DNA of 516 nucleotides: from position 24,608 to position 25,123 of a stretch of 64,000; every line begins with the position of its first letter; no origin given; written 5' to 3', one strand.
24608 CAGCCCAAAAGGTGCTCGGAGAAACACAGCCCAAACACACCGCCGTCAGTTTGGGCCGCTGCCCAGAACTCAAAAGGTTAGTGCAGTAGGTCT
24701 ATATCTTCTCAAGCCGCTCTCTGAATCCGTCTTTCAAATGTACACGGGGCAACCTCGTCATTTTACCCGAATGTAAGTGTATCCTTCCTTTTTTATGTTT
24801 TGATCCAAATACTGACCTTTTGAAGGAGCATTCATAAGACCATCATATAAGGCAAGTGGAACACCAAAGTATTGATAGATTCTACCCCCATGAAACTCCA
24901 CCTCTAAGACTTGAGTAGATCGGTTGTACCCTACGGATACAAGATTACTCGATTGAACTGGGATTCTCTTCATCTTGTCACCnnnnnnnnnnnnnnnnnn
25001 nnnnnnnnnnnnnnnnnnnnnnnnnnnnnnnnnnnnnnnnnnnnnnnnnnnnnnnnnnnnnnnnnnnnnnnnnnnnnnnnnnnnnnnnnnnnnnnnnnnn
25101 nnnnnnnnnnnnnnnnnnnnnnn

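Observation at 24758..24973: KTSC-domain protein translationally coupled to the candidate anticodon-nuclease ATPase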

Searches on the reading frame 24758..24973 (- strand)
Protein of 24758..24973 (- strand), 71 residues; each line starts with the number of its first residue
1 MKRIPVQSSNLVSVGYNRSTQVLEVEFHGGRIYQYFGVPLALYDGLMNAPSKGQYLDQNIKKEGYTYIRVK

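Call 3: search_protein_families(library=pfam, proteins=[window:24758-24973:-], max_evalue=0.01)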
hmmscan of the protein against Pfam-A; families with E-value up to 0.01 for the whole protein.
window:24758-24973:- (71 aa): 1 family
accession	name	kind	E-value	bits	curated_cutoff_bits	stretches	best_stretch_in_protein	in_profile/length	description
PF13619.11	KTSC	-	1.9e-24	85.5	25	1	7-63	1-57/58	KTSC domain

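Call 4: search_protein_families(library=padloc, proteins=[window:24758-24973:-], max_evalue=0.01)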
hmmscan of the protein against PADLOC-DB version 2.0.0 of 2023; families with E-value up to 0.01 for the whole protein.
window:24758-24973:- (71 aa): 0 families

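Call 12: find_homologous_proteins(query=window:24758-24973:-, max_evalue=0.001)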
Query window:24758-24973:- (71 aa): 21 proteins with E <= 0.001 among 21 candidates.
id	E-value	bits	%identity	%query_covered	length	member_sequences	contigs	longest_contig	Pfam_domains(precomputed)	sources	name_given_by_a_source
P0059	4.9e-40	152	100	100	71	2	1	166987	PF13619.12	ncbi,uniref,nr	ncbi:KTSC domain-containing protein [candidate division TA06 bacterium B3_TA06]|uniref:KTSC domain-c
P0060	5.3e-23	98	63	100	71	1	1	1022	PF13619.12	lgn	-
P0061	2.3e-19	86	63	99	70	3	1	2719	PF13619.12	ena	-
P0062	2.7e-19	86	61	99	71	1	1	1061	PF13619.12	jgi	jgi:hypothetical protein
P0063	6.7e-19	85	68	87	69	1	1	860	PF13619.12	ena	-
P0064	7.0e-19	85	61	99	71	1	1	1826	PF13619.12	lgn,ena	-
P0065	1.2e-18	84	63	99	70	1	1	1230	PF13619.12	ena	-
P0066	1.1e-17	81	69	83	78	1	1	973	PF13619.12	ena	-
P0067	3.0e-17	80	59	97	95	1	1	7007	PF13619.12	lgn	-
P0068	2.1e-16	77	58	100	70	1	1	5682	PF13619.12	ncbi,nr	ncbi:MAG: KTSC domain-containing protein [Candidatus Altiarchaeota archaeon]|nr:KTSC domain-containi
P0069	2.5e-16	77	59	99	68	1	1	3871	PF13619.12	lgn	-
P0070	4.4e-16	76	60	80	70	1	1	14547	PF13619.12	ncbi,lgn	-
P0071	7.2e-15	72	55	100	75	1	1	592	PF13619.12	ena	-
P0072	1.8e-14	71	53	99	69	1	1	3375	PF13619.12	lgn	-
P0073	3.4e-14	70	57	94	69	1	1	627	PF13619.12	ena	-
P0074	8.6e-14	69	59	86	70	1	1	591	PF13619.12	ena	-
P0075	2.5e-13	67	56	89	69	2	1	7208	PF13619.12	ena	-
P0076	5.9e-13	66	59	86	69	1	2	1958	PF13619.12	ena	-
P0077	5.1e-11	60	55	79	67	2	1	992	PF13619.12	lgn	-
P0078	1.5e-9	55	49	99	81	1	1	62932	PF13619.12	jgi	jgi:hypothetical protein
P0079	5.0e-9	54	46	89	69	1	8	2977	PF13619.12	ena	-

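Call 15: find_related_loci(query=A1, collection=genome_contigs, flank=6000)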
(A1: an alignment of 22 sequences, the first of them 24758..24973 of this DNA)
Query A1 (71 aa) in genome_contigs; peptide patterns used: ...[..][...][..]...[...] (x = any residue, [..] = any of these).
264 stretches matched a pattern; 257 encode a relative of the query (tblastn E <= 1e-3); the best 80 are kept; 80 distinct loci.
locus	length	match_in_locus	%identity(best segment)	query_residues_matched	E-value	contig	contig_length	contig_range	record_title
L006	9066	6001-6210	67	1-70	1e-29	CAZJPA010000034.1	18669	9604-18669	MAG TPA_asm: uncultured Sphingomonadales bacterium isolate SRP216583_co2_111 genome assembly, contig: NODE_2142_length_1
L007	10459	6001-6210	66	1-70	2e-27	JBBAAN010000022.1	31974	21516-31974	MAG: Actinomycetota bacterium isolate SO_2017_GW3_43 scaffold_885_c1_OW296A_2017, whole genome shotgun sequence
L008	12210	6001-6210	63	1-70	6e-27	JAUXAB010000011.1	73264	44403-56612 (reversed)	MAG: Phycisphaerae bacterium isolate CSMAG_2751 CSMAG_2751_k141_500131_length_73264_cov_33.0000, whole genome shotgun se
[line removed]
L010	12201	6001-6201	67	1-67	2e-26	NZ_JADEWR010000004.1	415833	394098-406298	Nodosilinea sp. LEGE 06152 Contig_4, whole genome shotgun sequence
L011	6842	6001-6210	60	1-70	7e-26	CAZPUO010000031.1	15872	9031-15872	MAG TPA_asm: uncultured Methanotrichaceae archaeon isolate SRP098346_co1_102 genome assembly, contig: NODE_3941_length_1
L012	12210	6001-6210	63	1-70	1e-25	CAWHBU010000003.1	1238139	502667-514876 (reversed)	MAG: uncultured delta proteobacterium isolate MFD03726.bin.2.155 genome assembly, contig: contig_10500, whole genome sho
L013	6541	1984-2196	59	1-71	8e-25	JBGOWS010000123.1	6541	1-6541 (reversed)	MAG: Thermodesulfovibrionia bacterium isolate OBJ_0618_130150_87 k141_1314029_length_6541_cov_8.0000, whole genome shotg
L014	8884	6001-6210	61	1-70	8e-25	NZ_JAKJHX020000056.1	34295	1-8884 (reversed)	Tychonema sp. BBK16 BIN6_NODE_56, whole genome shotgun sequence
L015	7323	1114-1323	60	1-70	1e-24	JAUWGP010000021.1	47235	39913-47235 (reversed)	MAG: candidate division WOR-3 bacterium isolate CSMAG_2245 CSMAG_2245_k141_1524721_length_47235_cov_15.0000, whole genom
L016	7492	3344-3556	58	1-71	1e-24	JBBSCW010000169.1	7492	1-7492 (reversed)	MAG: Bacteroidales bacterium isolate metawrap_la6_51 metawrap_la6_51_K_1761043_L_7492_cov_12.9641, whole genome shotgun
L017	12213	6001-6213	58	1-71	2e-24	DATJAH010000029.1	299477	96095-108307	MAG TPA_asm: Anaerolineales bacterium isolate SMAG_U15322 k141_2539561, whole genome shotgun sequence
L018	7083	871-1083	58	1-71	2e-24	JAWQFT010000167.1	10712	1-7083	MAG: Jaaginema sp. PMC 1080.18 PMC1080_221_length_10712_cov_30.219762, whole genome shotgun sequence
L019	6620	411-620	60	1-70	2e-24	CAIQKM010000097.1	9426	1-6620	MAG: uncultured Verrucomicrobia subdivision 3 bacterium isolate AM-2014-D2_bin-264 genome assembly, contig: bin-264:097/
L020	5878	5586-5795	57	1-70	3e-24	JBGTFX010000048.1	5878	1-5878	MAG: Balneolaceae bacterium isolate JTS-RE201 k141_1617056, whole genome shotgun sequence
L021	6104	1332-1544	59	1-71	3e-24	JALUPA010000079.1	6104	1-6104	MAG: Ardenticatenaceae bacterium isolate S146_maxbin2_scaf2bin.202 S146_NODE_13226_length_6104_cov_4.350845, whole genom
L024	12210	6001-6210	59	1-71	6e-24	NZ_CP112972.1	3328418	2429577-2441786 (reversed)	Halovenus salina strain JCM 30072 chromosome, complete genome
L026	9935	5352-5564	55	1-71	5e-24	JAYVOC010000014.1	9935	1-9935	MAG: Bacteroidota bacterium isolate GL65_UP_metabinner_16 GL65_UP_metabinner_16_13, whole genome shotgun sequence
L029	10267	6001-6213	55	1-71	9e-24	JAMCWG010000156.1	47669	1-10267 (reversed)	MAG: Chloroflexota bacterium isolate FK_Sedi_B_Bin.63 NODE_1910_length_47669_cov_3.31932, whole genome shotgun sequence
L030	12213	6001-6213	55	1-71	1e-23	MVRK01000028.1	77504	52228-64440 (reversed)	MAG: Methanosaeta sp. PtaU1.Bin060 A4E48_contig000028, whole genome shotgun sequence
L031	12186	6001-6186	65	1-62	1e-23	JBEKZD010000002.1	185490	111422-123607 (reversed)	MAG: Verrucomicrobiia bacterium isolate SPRUCE 690 SPRUCE_690_2, whole genome shotgun sequence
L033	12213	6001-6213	54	1-71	1e-23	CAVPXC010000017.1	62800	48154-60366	MAG: uncultured Chloroflexia bacterium isolate MFD00032.bin.2.54 genome assembly, contig: contig_25037, whole genome sho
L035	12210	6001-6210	58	1-71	2e-23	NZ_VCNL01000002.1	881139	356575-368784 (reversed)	Halorubrum salsamenti strain Y69 scaffold2, whole genome shotgun sequence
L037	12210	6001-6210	59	1-70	2e-23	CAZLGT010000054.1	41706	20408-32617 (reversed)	MAG TPA_asm: uncultured Mariniphaga sp. isolate SRP241326_co2_354 genome assembly, contig: NODE_1487_length_41706_cov_8.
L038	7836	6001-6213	56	1-71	2e-23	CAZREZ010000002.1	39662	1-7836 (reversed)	MAG TPA_asm: uncultured Bacteroidales bacterium isolate binchicken_co181_636 genome assembly, contig: NODE_1215_length_3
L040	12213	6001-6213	56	1-71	3e-23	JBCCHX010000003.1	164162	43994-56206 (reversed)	MAG: Cyanobacteria bacterium P01_B01_bin.77 k141_2563083_length_164162_cov_46.3338, whole genome shotgun sequence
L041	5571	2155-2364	57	1-70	3e-23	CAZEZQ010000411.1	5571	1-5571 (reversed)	MAG TPA_asm: uncultured bacterium isolate SRP141376_co3_307 genome assembly, contig: NODE_37499_length_5571_cov_4.391044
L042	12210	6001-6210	59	1-70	5e-23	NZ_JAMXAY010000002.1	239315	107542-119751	Parapedobacter soli strain KCTC 12984 Scaffold2, whole genome shotgun sequence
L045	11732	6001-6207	56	1-70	7e-23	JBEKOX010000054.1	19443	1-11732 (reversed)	MAG: Chitinispirillaceae bacterium isolate SPRUCE 450 SPRUCE_450_54, whole genome shotgun sequence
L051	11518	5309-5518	54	1-70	3e-22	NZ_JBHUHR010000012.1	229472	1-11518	Belliella marina strain CGMCC 1.15180 velvet_auto_105_12, whole genome shotgun sequence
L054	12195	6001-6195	58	6-71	7e-22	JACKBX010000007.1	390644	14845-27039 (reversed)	MAG: Ardenticatenaceae bacterium isolate HK-STAS-CHLO-32 HK-STAS-CHLO-32_7, whole genome shotgun sequence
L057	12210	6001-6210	56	1-70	1e-21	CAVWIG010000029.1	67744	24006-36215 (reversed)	MAG: Methanotrichaceae archaeon isolate MFD01476.bin.3.39 genome assembly, contig: contig_25394, whole genome shotgun se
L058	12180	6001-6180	67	1-60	2e-21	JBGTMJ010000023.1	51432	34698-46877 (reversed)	MAG: Candidatus Saccharimonadales bacterium isolate JTS-RE36 k141_2772232, whole genome shotgun sequence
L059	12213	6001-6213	51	1-71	1e-21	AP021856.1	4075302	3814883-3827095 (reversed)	Candidatus Brocadia pituitae DNA, complete genome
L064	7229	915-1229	51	1-70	3e-21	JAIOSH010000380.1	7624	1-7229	MAG: Bacteroidales bacterium isolate SMBSF39 bin_16_k127_772835, whole genome shotgun sequence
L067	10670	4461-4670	54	1-70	3e-21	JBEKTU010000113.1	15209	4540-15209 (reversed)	MAG: Bryobacteraceae bacterium isolate SPRUCE 565 SPRUCE_565_113, whole genome shotgun sequence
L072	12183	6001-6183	56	1-61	2e-20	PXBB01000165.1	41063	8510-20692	MAG: Bacteroidales bacterium isolate T3Sed10_232R1 T3-Sed10-C1040, whole genome shotgun sequence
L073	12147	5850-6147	57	1-63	1e-20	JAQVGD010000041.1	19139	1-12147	MAG: Lutibacter sp. isolate STE_174 NODE_6402_length_19139_cov_4.191195_Sandtown_E, whole genome shotgun sequence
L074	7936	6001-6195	55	1-65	1e-20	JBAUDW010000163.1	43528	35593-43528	MAG: Phycisphaerae bacterium isolate MFD12939_ilm_asm_bin30 k127_180821, whole genome shotgun sequence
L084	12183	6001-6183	57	1-61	5e-20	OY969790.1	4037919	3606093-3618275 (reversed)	MAG: uncultured Flavobacteriaceae bacterium isolate MFD04716.bin.1.40 genome assembly, chromosome: 1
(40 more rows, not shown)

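Call 20: search_protein_families(library=pfam, proteins=[L033:6231-8063:+, L084:8222-9253:+, L012:4190-5995:+, L045:2918-4141:+, L041:286-1893:+, L026:7390-8661:+, L024:3993-5510:-, L057:6230-8266:-, L035:1285-3996:-, L059:6218-6679:+], max_evalue=0.001)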
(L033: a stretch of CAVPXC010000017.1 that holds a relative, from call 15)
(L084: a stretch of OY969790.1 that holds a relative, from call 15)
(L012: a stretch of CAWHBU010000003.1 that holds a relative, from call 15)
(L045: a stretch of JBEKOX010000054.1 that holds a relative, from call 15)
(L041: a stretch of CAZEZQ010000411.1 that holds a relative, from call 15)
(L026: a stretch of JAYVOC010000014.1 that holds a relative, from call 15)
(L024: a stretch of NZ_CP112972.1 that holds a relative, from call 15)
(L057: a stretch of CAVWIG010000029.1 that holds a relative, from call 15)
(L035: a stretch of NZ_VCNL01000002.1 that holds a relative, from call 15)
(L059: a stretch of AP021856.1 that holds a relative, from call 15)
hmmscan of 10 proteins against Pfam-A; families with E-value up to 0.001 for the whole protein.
L033:6231-8063:+ (610 aa): 6 families
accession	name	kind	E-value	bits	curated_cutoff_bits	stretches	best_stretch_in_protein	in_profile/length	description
PF13175.12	AAA_15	-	2.1e-28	100.4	32.1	1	1-367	1-374/374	AAA ATPase domain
PF13304.12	AAA_21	-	8.6e-10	39.6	27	1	28-367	4-303/304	AAA domain, putative AbiEii toxin, Type IV TA system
PF13476.12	AAA_23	-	9.3e-09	36.6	27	1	7-237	3-194/201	AAA domain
PF20469.4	OLD-like_TOPRIM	-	3.4e-06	27.9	23.2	1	425-485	7-67/67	Overcoming lysogenization defect protein-like, TOPRIM domain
PF11398.14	DUF2813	-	2e-05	24.6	21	0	20-89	19-86/372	Protein of unknown function (DUF2813)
PF02463.25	SMC_N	-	0.00056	19.8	40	0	322-376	159-209/220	RecF/RecN/SMC N terminal domain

L084:8222-9253:+ (343 aa): 0 families

L012:4190-5995:+ (601 aa): 4 families
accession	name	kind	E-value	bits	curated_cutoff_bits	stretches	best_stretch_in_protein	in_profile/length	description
PF01935.23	DUF87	-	5.5e-40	138.2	23.2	1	132-417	1-218/220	Helicase HerA, central domain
PF01580.24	FtsK_SpoIIIE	-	1.4e-08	34.9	24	1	144-216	30-102/221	FtsK/SpoIIIE family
PF10412.15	TrwB_AAD_bind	-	2.4e-07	30.4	20.5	1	151-203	12-61/387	Type IV secretion-system coupling protein DNA-binding domain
PF05872.18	HerA_C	-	1.1e-06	28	22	1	436-540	256-361/502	Helicase HerA-like C-terminal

L045:2918-4141:+ (407 aa): 1 family
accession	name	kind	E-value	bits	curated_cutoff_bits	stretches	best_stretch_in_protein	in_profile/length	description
PF13289.12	SIR2_2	-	2e-18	67.3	24.5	1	161-318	2-130/141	SIR2-like domain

L041:286-1893:+ (535 aa): 4 families
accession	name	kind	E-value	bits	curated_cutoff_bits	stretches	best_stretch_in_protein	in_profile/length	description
PF22837.1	M_Eco57I_C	-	3.7e-39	135.3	27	1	251-517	4-267/283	Type II methyltransferase M.Eco57I, C-terminal domain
PF07669.17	Eco57I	-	2.2e-16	60.8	25.3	1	60-195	36-168/171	Eco57I restriction-modification methylase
PF02384.22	N6_Mtase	-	2.8e-12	47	20.4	1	7-233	18-251/311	N-6 DNA Methylase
PF20473.4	MmeI_Mtase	-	1e-06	28.5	27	1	75-181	108-215/259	MmeI, DNA-methyltransferase domain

L026:7390-8661:+ (423 aa): 1 family
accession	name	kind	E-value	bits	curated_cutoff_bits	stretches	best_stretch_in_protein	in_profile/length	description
PF09903.14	DUF2130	-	1.2e-79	267.7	26.7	1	167-412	2-253/255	Uncharacterized protein conserved in bacteria (DUF2130)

L024:3993-5510:- (505 aa): 1 family
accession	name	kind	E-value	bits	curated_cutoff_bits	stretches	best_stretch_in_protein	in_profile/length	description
PF00149.33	Metallophos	-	2.1e-12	48.3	21.5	1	3-226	2-190/191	Calcineurin-like phosphoesterase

L057:6230-8266:- (678 aa): 7 families
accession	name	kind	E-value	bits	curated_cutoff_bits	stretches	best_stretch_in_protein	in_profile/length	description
PF17757.6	UvrB_inter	-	9.5e-29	99.8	22.9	1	194-282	2-91/91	UvrB interaction domain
PF12344.14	UvrB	-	1.5e-20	73.2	27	1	580-622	1-43/43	Ultra-violet resistance protein B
PF00271.37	Helicase_C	-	3.1e-19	69.7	23.5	1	470-573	11-109/110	Helicase conserved C-terminal domain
PF04851.21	ResIII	-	1.4e-13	51.5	22.5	1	46-135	3-93/164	Type III restriction enzyme, res subunit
PF02151.25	UVR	-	8.1e-10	38.6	21.5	1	641-675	2-36/36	UvrB/uvrC motif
PF00270.35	DEAD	-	3.3e-07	30.6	26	1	51-120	4-76/167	DEAD/DEAH box helicase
PF13401.12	AAA_22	-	0.0006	20.6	27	0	65-118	4-61/130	AAA domain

L035:1285-3996:- (903 aa): 10 families
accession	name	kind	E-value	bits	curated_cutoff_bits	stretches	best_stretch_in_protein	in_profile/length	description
PF13175.12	AAA_15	-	1.4e-16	61.5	32.1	1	1-407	1-291/374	AAA ATPase domain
PF02463.25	SMC_N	-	3.9e-13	49.8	40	2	3-92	2-105/220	RecF/RecN/SMC N terminal domain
PF13166.12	AAA_13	-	6.1e-07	29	36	1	719-890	404-582/713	AAA domain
PF00005.33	ABC_tran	-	5.9e-06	27.4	25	0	23-44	10-31/137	ABC transporter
PF13476.12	AAA_23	-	6.3e-06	27.4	27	1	6-398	2-201/201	AAA domain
PF13558.12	SbcC_Walker_B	-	6.3e-06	26.8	27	1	807-864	24-89/90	SbcC/RAD50-like, Walker B motif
PF04423.19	Rad50_zn_hook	-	0.00011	22.4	24.3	1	448-493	8-51/52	Rad50 zinc hook motif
PF13555.12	AAA_29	-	0.00015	21.9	27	1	12-49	10-47/61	P-loop containing region of AAA domain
PF14362.11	DUF4407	-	0.0004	20.2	31.3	0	626-751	108-226/297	Domain of unknown function (DUF4407)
PF13304.12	AAA_21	-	0.00089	19.8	27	1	26-75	1-52/304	AAA domain, putative AbiEii toxin, Type IV TA system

L059:6218-6679:+ (153 aa): 0 families

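Call 21: search_protein_families(library=padloc, proteins=[L033:6231-8063:+, L084:8222-9253:+, L012:4190-5995:+, L045:2918-4141:+, L041:286-1893:+, L026:7390-8661:+, L024:3993-5510:-, L057:6230-8266:-, L035:1285-3996:-, L059:6218-6679:+], max_evalue=0.001)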
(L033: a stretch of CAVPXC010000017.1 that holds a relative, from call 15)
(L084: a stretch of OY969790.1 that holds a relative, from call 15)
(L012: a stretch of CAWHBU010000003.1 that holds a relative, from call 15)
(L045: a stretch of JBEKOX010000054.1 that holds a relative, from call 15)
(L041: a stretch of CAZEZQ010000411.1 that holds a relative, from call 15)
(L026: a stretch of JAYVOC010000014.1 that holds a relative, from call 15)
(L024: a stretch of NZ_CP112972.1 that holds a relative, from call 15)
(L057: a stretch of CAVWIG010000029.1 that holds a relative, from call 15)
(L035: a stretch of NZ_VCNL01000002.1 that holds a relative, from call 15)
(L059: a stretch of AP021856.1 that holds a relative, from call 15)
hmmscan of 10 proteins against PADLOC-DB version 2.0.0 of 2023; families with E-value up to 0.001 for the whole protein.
L033:6231-8063:+ (610 aa): 71 families (the best 25 are shown)
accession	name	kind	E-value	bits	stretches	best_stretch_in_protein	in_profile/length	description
PDLC02979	AriA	-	1e-27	95.9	1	1-367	1-373/373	-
PDLC02358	Old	-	3.3e-21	73.7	1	274-565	238-518/578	Old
PDLC00067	GajA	-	5.9e-20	69.3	1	290-515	270-492/604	AAA ATPase domain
PDLC00094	GajA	-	2.7e-19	67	1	244-609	226-566/569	AAA ATPase domain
PDLC00096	GajA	-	6.3e-17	59.5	1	311-485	280-449/630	AAA ATPase domain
PDLC00070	GajA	-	2e-16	57.7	1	317-488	286-452/596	AAA ATPase domain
PDLC00091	GajA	-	7.3e-16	56.1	2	317-457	292-433/627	AAA ATPase domain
PDLC00090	GajA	-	3.4e-15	53.8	2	322-399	319-396/659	AAA ATPase domain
PDLC00085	GajA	-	1e-14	52.3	1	353-498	316-454/580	AAA ATPase domain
PDLC00062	GajA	-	1.7e-12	44.6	1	311-389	292-367/639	AAA ATPase domain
PDLC00086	GajA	-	1.9e-12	44.8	2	320-606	302-572/600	AAA ATPase domain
PDLC04168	GajA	-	2.4e-12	44.3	2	1-60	1-61/570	-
PDLC00092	GajA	-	2.4e-12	44.2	1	318-457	309-441/604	AAA ATPase domain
PDLC04135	mad3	-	2.7e-12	44.9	1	275-409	246-365/374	mads_3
PDLC00071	GajA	-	4.4e-12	43.6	1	311-487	265-438/588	AAA ATPase domain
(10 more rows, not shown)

L084:8222-9253:+ (343 aa): 0 families

L012:4190-5995:+ (601 aa): 20 families
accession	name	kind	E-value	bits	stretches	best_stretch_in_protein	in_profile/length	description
PDLC04105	HerA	-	1.1e-159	530.7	1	3-593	7-574/576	-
PDLC02188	HerA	-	1.4e-76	256.6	1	96-577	84-566/578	-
PDLC04098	HerA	-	3.2e-74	248.7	2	349-589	440-684/686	-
PDLC04102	HerA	-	1.2e-71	240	2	388-575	460-641/654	-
PDLC04104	HerA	-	4.3e-67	224.5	2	335-593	119-376/379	-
PDLC04106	HerA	-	1.4e-62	210.2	2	358-590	431-664/667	-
PDLC02185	HerA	-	1e-51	174.4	2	397-574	410-582/585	-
PDLC04100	HerA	-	9e-50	167.9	2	395-574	402-575/580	-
PDLC04103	HerA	-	1.5e-44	150.3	2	374-572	378-575/579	-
PDLC04097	HerA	-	4.5e-40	135.9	2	1-199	1-210/618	-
PDLC04101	HerA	-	3.8e-36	122.7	1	82-412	86-397/400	-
PDLC04140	mad8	-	3.2e-24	84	1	142-556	15-302/314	mads_8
PDLC04107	HerA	-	8.7e-24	82.1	1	96-281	106-304/306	-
PDLC04099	HerA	-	1.9e-18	64.5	1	81-198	86-211/214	-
PDLC01055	HerA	-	2.9e-13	47.5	2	396-515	384-487/532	Type III coevolved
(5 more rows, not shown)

L045:2918-4141:+ (407 aa): 29 families (the best 25 are shown)
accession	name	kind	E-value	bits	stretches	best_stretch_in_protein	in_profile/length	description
PDLC04094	SIR2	-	9.3e-138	457.8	1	4-402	1-385/399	-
PDLC04093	SIR2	-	1.4e-129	430.5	1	5-398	2-388/395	-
PDLC04088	SIR2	-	6.4e-34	115.7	1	155-365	169-377/390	-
PDLC04084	SIR2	-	2.5e-32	110.7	1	23-305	39-341/414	-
PDLC04087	SIR2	-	4.8e-26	89.4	1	80-360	62-333/343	-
PDLC02414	Aga_SIR2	-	2.1e-24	84.4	1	114-316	76-266/313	-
PDLC04075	SIR2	-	5.3e-24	82.7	1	155-324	179-360/414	-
PDLC02408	Aga_SIR2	-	9.3e-22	75.6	1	114-311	105-290/343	Class II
PDLC04081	SIR2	-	1.4e-21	75.1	1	21-341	13-326/345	-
PDLC04092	SIR2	-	1.8e-21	74.8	1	130-296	87-249/318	-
PDLC04090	SIR2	-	1.3e-19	68.7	1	154-297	181-340/426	-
PDLC02186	SIR2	-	2.9e-19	67.4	1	161-343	165-371/412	-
PDLC04096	SIR2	-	3e-19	67.4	1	156-304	19-170/230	-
PDLC04076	SIR2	-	3.5e-18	64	1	161-347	165-371/406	-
PDLC04079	SIR2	-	9.5e-18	61.9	1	124-328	145-378/430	-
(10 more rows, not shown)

L041:286-1893:+ (535 aa): 41 families (the best 25 are shown)
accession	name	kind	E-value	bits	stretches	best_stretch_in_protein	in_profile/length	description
PDLC03267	MTase_II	-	3e-203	674.6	1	1-533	1-538/539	Type II methyltransferase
PDLC03301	MTase_II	-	2.7e-57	192.7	1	6-484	67-548/604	Type II methyltransferase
PDLC03331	MTase_II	-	6.4e-34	115.5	1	14-468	30-486/541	Type II methyltransferase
PDLC03248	MTase_II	-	1.2e-27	94.8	1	14-253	10-237/521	Type II methyltransferase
PDLC03335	MTase_II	-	6.4e-21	72.6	1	93-298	187-382/607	Type II methyltransferase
PDLC03366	MTase_II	-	4.2e-20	70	1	9-213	18-224/568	Type II methyltransferase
PDLC03328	MTase_II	-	1.1e-18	65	1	14-332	32-353/587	Type II methyltransferase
PDLC03226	MTase_II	-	1.6e-18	64.6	1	4-193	7-215/579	Type II methyltransferase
PDLC03222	MTase_II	-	2.8e-18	63.8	1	10-474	128-583/602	Type II methyltransferase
PDLC03604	REase_MTase_IIG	-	8.7e-18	61.7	1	99-297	532-729/1011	Type IIG restriction enzyme-methyltransferase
PDLC03293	MTase_II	-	1.4e-17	61.6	1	7-215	10-211/427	Type II methyltransferase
PDLC03258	MTase_II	-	6.1e-17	59.8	1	13-196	22-183/366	Type II methyltransferase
PDLC03313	MTase_II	-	6.2e-17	59.3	1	68-298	113-348/563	Type II methyltransferase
PDLC03719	oMTase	-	1e-16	58.9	1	13-211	25-211/387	orphan methyltransferase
PDLC03311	MTase_II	-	1e-13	48.9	1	8-247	11-240/464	Type II methyltransferase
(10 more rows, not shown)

L026:7390-8661:+ (423 aa): 0 families

L024:3993-5510:- (505 aa): 0 families

L057:6230-8266:- (678 aa): 13 families
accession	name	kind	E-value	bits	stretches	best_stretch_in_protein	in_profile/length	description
PDLC02707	PbeA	-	1e-12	45.5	1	472-577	521-621/672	PbeA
PDLC03659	mREase_IV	-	1.6e-11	40.8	1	455-602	445-582/945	Type IV methyl-directed restriction enzyme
PDLC02704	PbeA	-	3.3e-10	37.1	1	484-577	547-635/682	PbeA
PDLC03928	PsyrT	-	7.5e-09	32.4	1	474-663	241-420/689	-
PDLC03658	mREase_IV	-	9.3e-08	28.2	1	478-577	455-549/953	Type IV methyl-directed restriction enzyme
PDLC01439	typeIV_DinG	-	4.1e-07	27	0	43-110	12-78/575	CAS-IV-A; associated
PDLC02870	DpdF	-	4.6e-07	26.7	1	470-583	218-331/534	DpdF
PDLC04101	HerA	-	6.6e-05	19.8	1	58-92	160-194/400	-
PDLC02864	DpdF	-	7e-05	19.8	1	464-591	224-348/610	DpdF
PDLC02706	PbeA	-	0.00025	17.7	0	477-577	568-663/722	PbeA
PDLC04105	HerA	-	0.0004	17.1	1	65-92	165-192/576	-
PDLC04099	HerA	-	0.00044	17.6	0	58-92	161-195/214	-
PDLC04107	HerA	-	0.00045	17.3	1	58-92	161-195/306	-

L035:1285-3996:- (903 aa): 44 families (the best 25 are shown)
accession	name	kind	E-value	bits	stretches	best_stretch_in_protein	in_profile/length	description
PDLC03859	LmuB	-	1.2e-38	131.7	3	1-416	3-456/611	-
PDLC03863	LmuB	-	3e-26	90.3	2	17-379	17-391/610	-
PDLC04135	mad3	-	4.1e-26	90.4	1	2-902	1-350/374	mads_3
PDLC02747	PbeC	-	7.5e-26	89.1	2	609-882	363-632/632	PbeC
PDLC02730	PbeC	-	1.4e-19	68.3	2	635-866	383-621/651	PbeC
PDLC03865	LmuB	-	7.7e-19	65.4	2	468-749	233-492/1007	-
PDLC00551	JetC2|JetC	-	1.1e-16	58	3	515-750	737-982/1365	DUF3584 domain; MukB-like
PDLC03868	LmuB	-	5.9e-14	49.3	1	190-470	219-502/1035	-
PDLC02723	PbeC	-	2.2e-13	47.6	1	475-868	223-611/618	PbeC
PDLC02668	DndD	-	5.5e-13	46.8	2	474-861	208-605/659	DndD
PDLC03862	LmuB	-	1.1e-11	41.9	2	649-855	374-573/643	-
PDLC02663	DndD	-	7e-11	39.6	1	604-882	362-638/675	DndD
PDLC03864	LmuB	-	7.6e-11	39.3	1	530-840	271-586/657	-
PDLC03861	LmuB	-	2.1e-10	37.3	2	2-506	209-698/1213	-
PDLC02756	PbeC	-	3.4e-10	37.5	2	475-862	211-605/643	PbeC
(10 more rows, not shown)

L059:6218-6679:+ (153 aa): 0 families

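Call 87: search_solved_structures(query=L013:2201-2668:+, max_evalue=1)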
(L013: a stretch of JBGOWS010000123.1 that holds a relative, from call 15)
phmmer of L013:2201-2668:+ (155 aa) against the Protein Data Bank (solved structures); distinct sequences matched with E-value up to 1: 0.
